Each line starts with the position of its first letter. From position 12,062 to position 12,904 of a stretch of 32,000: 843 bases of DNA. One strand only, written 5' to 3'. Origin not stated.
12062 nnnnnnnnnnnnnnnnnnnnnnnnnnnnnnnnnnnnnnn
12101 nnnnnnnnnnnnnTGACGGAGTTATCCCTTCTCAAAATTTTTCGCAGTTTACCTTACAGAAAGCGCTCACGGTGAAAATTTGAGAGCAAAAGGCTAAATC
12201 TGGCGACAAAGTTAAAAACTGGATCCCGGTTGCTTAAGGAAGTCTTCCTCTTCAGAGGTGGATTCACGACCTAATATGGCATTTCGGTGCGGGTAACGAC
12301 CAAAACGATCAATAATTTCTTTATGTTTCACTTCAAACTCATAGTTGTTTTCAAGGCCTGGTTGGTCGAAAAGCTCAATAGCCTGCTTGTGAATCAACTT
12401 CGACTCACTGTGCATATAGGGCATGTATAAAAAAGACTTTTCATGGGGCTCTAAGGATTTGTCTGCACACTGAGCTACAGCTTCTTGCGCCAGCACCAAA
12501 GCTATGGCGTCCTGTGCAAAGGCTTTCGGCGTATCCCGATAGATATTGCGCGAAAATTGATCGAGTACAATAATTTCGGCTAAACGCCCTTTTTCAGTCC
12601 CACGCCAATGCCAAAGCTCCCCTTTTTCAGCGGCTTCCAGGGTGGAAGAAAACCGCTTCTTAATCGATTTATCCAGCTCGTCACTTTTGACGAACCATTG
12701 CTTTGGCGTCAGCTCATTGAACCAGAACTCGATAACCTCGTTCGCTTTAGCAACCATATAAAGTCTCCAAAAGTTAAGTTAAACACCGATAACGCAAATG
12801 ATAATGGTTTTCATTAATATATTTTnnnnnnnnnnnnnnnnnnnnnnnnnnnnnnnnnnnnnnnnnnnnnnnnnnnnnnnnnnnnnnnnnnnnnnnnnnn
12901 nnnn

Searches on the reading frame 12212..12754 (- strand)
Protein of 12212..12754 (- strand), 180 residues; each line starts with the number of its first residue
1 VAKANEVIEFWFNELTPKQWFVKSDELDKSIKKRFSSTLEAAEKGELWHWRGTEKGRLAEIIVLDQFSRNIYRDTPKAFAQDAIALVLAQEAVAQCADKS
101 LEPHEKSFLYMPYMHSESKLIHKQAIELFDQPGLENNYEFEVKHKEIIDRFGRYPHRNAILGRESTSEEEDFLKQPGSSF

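Call 77: search_protein_families(library=pfam, proteins=[window:12212-12754:-], max_evalue=0.001)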
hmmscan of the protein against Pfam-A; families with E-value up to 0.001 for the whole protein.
window:12212-12754:- (180 aa): 1 family
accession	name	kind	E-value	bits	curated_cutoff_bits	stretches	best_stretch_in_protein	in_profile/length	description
PF06041.17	DUF924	-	2e-67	227.3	27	1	7-177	1-180/180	Bacterial protein of unknown function (DUF924)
